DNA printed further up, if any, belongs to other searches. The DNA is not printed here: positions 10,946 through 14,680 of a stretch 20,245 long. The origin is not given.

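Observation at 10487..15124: Foreign-looking island after ssb: a giant Upf1/DNA2-like helicase with a novel N-terminus, a possible uncharacterised defence system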

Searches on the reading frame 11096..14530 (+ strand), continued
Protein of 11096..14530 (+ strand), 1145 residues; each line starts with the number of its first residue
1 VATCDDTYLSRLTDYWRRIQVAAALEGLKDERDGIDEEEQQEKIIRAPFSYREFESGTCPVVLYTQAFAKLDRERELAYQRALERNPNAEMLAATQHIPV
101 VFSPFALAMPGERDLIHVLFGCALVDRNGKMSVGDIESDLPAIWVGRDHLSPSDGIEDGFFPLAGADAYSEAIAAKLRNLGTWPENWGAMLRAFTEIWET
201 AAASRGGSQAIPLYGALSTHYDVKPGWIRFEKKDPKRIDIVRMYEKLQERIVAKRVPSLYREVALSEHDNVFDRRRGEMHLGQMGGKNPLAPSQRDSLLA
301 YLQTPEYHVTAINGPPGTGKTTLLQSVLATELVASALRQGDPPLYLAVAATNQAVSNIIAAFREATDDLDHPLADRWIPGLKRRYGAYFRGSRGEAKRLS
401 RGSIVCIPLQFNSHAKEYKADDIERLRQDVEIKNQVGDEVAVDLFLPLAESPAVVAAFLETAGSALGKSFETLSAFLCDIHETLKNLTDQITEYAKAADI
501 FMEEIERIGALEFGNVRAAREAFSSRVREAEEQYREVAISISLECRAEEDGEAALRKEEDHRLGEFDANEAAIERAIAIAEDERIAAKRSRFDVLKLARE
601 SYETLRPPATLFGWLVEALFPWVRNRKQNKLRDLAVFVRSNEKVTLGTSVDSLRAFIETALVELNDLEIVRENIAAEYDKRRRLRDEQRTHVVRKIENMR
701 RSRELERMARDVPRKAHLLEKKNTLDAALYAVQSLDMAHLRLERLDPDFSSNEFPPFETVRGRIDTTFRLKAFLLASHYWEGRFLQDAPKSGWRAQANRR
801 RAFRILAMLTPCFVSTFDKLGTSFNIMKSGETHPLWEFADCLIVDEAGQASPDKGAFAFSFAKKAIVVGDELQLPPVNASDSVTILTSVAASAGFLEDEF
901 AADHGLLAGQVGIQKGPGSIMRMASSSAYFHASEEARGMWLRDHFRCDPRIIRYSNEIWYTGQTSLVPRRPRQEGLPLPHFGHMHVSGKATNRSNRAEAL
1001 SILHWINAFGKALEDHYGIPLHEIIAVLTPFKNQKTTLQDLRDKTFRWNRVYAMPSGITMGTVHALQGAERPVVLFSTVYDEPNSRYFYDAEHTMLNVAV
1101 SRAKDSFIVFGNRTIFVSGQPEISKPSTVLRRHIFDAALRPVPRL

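Call 13: find_encoding_contigs(protein=P0006, flank=10000, max_places=4)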
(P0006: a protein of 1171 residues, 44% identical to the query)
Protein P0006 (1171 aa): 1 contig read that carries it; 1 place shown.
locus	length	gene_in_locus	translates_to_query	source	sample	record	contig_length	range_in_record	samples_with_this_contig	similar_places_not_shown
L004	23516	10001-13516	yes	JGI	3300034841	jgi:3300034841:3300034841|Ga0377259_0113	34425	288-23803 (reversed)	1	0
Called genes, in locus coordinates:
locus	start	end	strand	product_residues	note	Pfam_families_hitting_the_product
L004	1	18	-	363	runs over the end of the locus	PF03773:ArsP_1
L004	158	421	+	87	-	PF01355:HIPIP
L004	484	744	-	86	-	-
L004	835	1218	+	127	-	PF00903:Glyoxalase, PF22677:Ble-like_N (faint)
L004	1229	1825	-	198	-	PF04116:FA_hydroxylase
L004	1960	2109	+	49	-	-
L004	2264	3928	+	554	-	PF00072:Response_reg, PF01266:DAO (faint), PF07992:Pyr_redox_2, PF12831:FAD_oxidored (faint), PF13738:Pyr_redox_3, PF00070:Pyr_redox (weak)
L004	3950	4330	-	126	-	PF07883:Cupin_2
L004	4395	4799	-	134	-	-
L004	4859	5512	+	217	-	PF00440:TetR_N (weak)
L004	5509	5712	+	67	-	PF06348:DUF1059 (weak)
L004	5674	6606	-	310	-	PF00561:Abhydrolase_1, PF12146:Hydrolase_4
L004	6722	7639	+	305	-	PF08240:ADH_N, PF00107:ADH_zinc_N, PF13602:ADH_zinc_N_2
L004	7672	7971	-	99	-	-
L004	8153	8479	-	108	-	-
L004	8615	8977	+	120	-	-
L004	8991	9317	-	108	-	-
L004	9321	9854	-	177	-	-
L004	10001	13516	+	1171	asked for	PF13086:AAA_11, PF13245:AAA_19 (faint), PF13604:AAA_30 (faint), PF01443:Viral_helicase1 (faint), PF13087:AAA_12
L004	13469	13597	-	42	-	-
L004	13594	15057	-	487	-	-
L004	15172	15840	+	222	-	-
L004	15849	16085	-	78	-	-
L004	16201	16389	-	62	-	-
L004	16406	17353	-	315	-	-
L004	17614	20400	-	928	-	PF04851:ResIII (weak)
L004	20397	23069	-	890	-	PF01555:N6_N4_Mtase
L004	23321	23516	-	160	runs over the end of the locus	?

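Call 15: search_protein_families(library=pfam, proteins=[L002:6102-7481:-, L004:13594-15057:-, P0013, P0034, P0077, P0052], max_evalue=0.01)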
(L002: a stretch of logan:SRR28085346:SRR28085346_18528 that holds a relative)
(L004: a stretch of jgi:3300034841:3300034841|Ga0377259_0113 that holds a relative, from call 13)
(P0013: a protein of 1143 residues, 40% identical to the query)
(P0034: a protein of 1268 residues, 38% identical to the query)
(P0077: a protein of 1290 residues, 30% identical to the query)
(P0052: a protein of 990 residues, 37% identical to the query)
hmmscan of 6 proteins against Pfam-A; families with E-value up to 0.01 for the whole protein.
L002:6102-7481:- (459 aa): 0 families

L004:13594-15057:- (487 aa): 0 families

P0013 (1143 aa): 11 families
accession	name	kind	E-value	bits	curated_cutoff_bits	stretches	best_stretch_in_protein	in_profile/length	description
PF13087.12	AAA_12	-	4.5e-19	69.2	27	1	765-938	18-194/195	AAA domain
PF13086.12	AAA_11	-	1.9e-13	51.2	27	2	253-329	2-76/257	AAA domain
PF13604.12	AAA_30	-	9.7e-09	35.7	27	1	253-333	2-74/191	AAA domain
PF13091.12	PLDc_2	-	1.4e-08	35.1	27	1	994-1094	1-100/132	PLD-like domain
PF13245.12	AAA_19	-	9.7e-06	26.2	25.1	1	270-332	11-68/134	AAA domain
PF01443.25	Viral_helicase1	-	3.9e-05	24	21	0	275-299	3-22/228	Viral superfamily 1 RNA helicase core domain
PF13401.12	AAA_22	-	0.001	19.9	27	1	269-318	4-47/130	AAA domain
PF20720.3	nSTAND3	-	0.0051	17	27.2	0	265-296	12-43/155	Novel STAND NTPase 3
PF02367.23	TsaE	-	0.0055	17.1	26.6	0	257-297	8-48/128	Threonylcarbamoyl adenosine biosynthesis protein TsaE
PF00005.33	ABC_tran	-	0.0058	17.7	25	0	267-292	8-33/137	ABC transporter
PF00580.27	UvrD-helicase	-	0.0081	16.3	23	0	260-368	8-108/271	UvrD/REP helicase N-terminal domain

P0034 (1268 aa): 14 families
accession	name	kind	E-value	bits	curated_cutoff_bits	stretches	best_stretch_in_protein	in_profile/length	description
PF13087.12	AAA_12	-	1.8e-20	73.8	27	1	881-1061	18-194/195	AAA domain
PF13086.12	AAA_11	-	1.7e-13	51.4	27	2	294-366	4-74/257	AAA domain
PF13604.12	AAA_30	-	2.9e-12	47.1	27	2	292-365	2-67/191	AAA domain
PF13091.12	PLDc_2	-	2.7e-08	34.2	27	1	1117-1217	4-103/132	PLD-like domain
PF13245.12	AAA_19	-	5e-08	33.6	25.1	1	306-367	8-64/134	AAA domain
PF13538.12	UvrD_C_2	-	1.8e-05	24.9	27.4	1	1005-1053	2-47/52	UvrD-like helicase C-terminal domain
PF01443.25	Viral_helicase1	-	3e-05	24.4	21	0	1000-1058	178-227/228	Viral superfamily 1 RNA helicase core domain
PF06745.19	ATPase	-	0.0014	18.4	26.6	1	307-366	17-72/231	KaiC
PF13481.12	AAA_25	-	0.0029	17.7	27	0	293-333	18-57/195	AAA domain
PF00005.33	ABC_tran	-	0.0033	18.5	25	0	304-331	6-33/137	ABC transporter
PF13401.12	AAA_22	-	0.005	17.6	27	0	311-347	7-37/130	AAA domain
PF00270.35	DEAD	-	0.0055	16.9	26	0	294-353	2-55/167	DEAD/DEAH box helicase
PF05729.18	NACHT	-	0.006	16.9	26.7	0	311-339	2-29/167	NACHT domain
PF24883.2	NPHP3_N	-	0.0073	16.9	24.8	0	308-333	21-46/164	Nephrocystin 3, N-terminal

P0077 (1290 aa): 14 families
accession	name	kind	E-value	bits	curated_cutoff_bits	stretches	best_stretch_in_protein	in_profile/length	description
PF13087.12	AAA_12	-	1.5e-22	80.6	27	1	905-1086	18-194/195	AAA domain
PF13086.12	AAA_11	-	8.1e-15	55.7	27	1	308-846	4-253/257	AAA domain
PF13604.12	AAA_30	-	8e-12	45.7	27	1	306-379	2-67/191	AAA domain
PF13091.12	PLDc_2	-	1.7e-07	31.5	27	1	1141-1239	3-100/132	PLD-like domain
PF13245.12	AAA_19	-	1.9e-07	31.8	25.1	1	323-381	11-64/134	AAA domain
PF01443.25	Viral_helicase1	-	1.5e-06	28.7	21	0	1019-1083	169-227/228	Viral superfamily 1 RNA helicase core domain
PF13538.12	UvrD_C_2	-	9.5e-05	22.6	27.4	1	1030-1078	2-47/52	UvrD-like helicase C-terminal domain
PF13401.12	AAA_22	-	0.00051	20.8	27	0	324-361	6-37/130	AAA domain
PF24883.2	NPHP3_N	-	0.00091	19.9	24.8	1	321-347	20-46/164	Nephrocystin 3, N-terminal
PF00005.33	ABC_tran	-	0.0024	18.9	25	1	318-346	6-34/137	ABC transporter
PF00580.27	UvrD-helicase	-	0.0028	17.8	23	1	309-412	4-98/271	UvrD/REP helicase N-terminal domain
PF00270.35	DEAD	-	0.0029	17.8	26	0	308-378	2-65/167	DEAD/DEAH box helicase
PF05729.18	NACHT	-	0.007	16.6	26.7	0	325-356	2-32/167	NACHT domain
PF20720.3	nSTAND3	-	0.0074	16.4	27.2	0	319-349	13-43/155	Novel STAND NTPase 3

P0052 (990 aa): 8 families
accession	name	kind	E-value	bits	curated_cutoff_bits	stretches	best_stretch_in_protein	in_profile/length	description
PF13087.12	AAA_12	-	1.8e-21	77.1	27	1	785-964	11-194/195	AAA domain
PF13086.12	AAA_11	-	8.7e-15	55.6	27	1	267-340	4-75/257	AAA domain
PF13604.12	AAA_30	-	2.1e-09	37.9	27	1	268-325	5-56/191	AAA domain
PF13245.12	AAA_19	-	8.3e-08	32.9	25.1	1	279-337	9-62/134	AAA domain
PF01443.25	Viral_helicase1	-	3.8e-05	24.1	21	0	286-340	3-54/228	Viral superfamily 1 RNA helicase core domain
PF24883.2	NPHP3_N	-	0.0011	19.6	24.8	1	278-328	17-64/164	Nephrocystin 3, N-terminal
PF00931.28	NB-ARC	-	0.0011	18.7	23.5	1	275-340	11-78/248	NB-ARC domain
PF05729.18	NACHT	-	0.0091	16.3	26.7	0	283-324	2-44/167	NACHT domain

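Call 16: find_encoding_contigs(protein=P0009, flank=10000, max_places=3)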
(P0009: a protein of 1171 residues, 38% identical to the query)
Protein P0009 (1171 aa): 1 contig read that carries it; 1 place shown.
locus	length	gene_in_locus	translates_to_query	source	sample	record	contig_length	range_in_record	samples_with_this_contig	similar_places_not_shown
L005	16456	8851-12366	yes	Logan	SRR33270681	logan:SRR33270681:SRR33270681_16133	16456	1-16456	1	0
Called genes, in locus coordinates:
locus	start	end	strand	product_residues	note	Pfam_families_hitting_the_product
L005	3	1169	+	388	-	?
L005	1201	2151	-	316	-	-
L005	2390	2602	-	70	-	PF13619:KTSC (weak)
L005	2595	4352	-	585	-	PF01580:FtsK_SpoIIIE (faint), PF01935:DUF87, PF10412:TrwB_AAD_bind (faint), PF05872:HerA_C (weak)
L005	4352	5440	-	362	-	PF13289:SIR2_2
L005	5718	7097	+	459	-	-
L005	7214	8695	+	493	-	PF18476:PIN_8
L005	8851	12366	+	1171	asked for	PF13086:AAA_11 (weak), PF13604:AAA_30 (faint), PF13086:AAA_11 (weak), PF13087:AAA_12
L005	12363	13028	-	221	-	PF18974:DUF5710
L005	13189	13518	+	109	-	-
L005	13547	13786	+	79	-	-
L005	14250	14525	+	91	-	PF00665:rve, PF13683:rve_3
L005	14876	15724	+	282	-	PF07228:SpoIIE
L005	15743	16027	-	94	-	-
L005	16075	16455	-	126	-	?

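Call 17: find_encoding_contigs(protein=P0008, flank=10000, max_places=3)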
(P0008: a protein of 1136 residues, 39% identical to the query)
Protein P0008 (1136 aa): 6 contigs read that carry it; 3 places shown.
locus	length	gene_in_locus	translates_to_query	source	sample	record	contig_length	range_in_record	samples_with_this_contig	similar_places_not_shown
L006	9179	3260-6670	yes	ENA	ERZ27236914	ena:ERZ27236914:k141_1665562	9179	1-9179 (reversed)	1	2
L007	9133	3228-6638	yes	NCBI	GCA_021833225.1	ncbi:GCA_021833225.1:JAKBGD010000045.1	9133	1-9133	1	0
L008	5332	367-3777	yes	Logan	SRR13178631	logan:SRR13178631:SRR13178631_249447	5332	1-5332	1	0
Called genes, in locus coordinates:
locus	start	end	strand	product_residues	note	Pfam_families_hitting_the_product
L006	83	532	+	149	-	-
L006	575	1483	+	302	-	-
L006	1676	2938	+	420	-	PF00211:Guanylate_cyc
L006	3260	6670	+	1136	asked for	PF13245:AAA_19 (faint), PF13604:AAA_30 (faint), PF13086:AAA_11 (weak), PF13087:AAA_12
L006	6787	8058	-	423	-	PF14022:DUF4238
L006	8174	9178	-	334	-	?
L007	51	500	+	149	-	-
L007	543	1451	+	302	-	-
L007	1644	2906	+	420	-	PF00211:Guanylate_cyc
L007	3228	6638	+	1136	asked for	PF13245:AAA_19 (faint), PF13604:AAA_30 (faint), PF13086:AAA_11 (weak), PF13087:AAA_12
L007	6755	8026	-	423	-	PF14022:DUF4238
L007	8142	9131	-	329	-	?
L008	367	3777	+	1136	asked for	PF13245:AAA_19 (faint), PF13604:AAA_30 (faint), PF13086:AAA_11 (weak), PF13087:AAA_12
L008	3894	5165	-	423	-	PF14022:DUF4238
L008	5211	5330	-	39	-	?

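Call 18: find_encoding_contigs(protein=P0005, flank=10000, max_places=3)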
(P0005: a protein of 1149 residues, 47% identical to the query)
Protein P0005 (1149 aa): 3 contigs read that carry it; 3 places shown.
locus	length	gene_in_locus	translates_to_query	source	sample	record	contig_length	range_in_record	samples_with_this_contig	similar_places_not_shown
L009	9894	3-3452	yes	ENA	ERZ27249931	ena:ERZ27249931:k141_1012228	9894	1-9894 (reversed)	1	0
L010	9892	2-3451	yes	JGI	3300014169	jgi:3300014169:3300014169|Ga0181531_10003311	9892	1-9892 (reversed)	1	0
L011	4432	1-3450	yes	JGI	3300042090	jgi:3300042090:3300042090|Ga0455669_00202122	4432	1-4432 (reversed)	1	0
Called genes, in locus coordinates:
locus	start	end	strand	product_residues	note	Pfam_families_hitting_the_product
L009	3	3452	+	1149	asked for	PF13086:AAA_11 (weak), PF13604:AAA_30 (faint), PF01443:Viral_helicase1 (faint), PF13086:AAA_11 (weak), PF13087:AAA_12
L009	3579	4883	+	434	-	PF12796:Ank_2, PF13857:Ank_5 (faint), PF24521:Ank_KRIT1 (faint), PF00023:Ank (faint), PF12796:Ank_2, PF13606:Ank_3 (faint), PF13637:Ank_4 (weak), PF12796:Ank_2 (weak)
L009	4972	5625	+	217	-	PF14080:DUF4261 (weak)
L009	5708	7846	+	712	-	PF00916:Sulfate_transp, PF01740:STAS, PF00027:cNMP_binding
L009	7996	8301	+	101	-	PF01250:Ribosomal_S6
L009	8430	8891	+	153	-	PF00436:SSB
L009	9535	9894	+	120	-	?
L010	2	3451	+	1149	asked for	PF13086:AAA_11 (weak), PF13604:AAA_30 (faint), PF01443:Viral_helicase1 (faint), PF13086:AAA_11 (weak), PF13087:AAA_12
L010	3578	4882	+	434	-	PF12796:Ank_2, PF13857:Ank_5 (faint), PF24521:Ank_KRIT1 (faint), PF00023:Ank (faint), PF13606:Ank_3 (faint), PF13637:Ank_4 (weak), PF12796:Ank_2 (weak)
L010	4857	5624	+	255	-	PF14080:DUF4261 (weak)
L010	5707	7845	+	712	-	PF00916:Sulfate_transp, PF01740:STAS, PF00027:cNMP_binding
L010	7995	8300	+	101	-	PF01250:Ribosomal_S6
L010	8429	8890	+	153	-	PF00436:SSB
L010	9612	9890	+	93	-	?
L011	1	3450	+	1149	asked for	PF13086:AAA_11 (weak), PF13604:AAA_30 (faint), PF01443:Viral_helicase1 (faint), PF13086:AAA_11 (weak), PF13087:AAA_12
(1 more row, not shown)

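Call 33: find_encoding_contigs(protein=P0003, flank=10000, max_places=3)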
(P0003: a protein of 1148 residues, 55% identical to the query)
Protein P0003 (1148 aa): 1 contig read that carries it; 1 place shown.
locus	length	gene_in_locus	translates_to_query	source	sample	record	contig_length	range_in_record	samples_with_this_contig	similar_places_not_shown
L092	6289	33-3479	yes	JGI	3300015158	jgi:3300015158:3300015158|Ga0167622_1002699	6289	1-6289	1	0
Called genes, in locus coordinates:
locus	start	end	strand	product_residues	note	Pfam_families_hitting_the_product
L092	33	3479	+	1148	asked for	PF01443:Viral_helicase1 (faint), PF13086:AAA_11 (weak), PF13245:AAA_19 (faint), PF13604:AAA_30 (faint), PF13086:AAA_11 (weak), PF13087:AAA_12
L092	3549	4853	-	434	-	PF13479:AAA_24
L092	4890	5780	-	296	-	PF13479:AAA_24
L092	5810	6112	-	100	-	-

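Call 34: find_encoding_contigs(protein=P0004, flank=10000, max_places=3)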
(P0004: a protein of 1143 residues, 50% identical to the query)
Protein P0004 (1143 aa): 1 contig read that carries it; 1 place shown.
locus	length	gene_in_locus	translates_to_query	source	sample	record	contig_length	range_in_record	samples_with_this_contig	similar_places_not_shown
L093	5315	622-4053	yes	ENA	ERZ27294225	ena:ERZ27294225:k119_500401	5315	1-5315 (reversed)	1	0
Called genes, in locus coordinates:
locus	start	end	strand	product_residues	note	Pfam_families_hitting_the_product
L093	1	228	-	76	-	?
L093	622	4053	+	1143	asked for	PF13086:AAA_11 (weak), PF13604:AAA_30 (faint), PF01443:Viral_helicase1 (faint), PF13245:AAA_19 (faint), PF13086:AAA_11 (weak), PF13087:AAA_12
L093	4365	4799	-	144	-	PF13683:rve_3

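Call 35: find_encoding_contigs(protein=P0007, flank=10000, max_places=3)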
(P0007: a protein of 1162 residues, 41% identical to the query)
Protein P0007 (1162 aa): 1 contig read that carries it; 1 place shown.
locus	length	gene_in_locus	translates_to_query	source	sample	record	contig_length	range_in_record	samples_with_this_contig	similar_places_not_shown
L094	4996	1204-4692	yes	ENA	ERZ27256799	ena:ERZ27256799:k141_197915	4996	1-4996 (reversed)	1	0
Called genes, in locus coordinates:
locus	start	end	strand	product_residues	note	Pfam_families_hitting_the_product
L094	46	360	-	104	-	-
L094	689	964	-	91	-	PF00872:Transposase_mut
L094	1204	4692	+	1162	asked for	PF13086:AAA_11, PF13604:AAA_30 (faint), PF13245:AAA_19 (faint), PF13087:AAA_12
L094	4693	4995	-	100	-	?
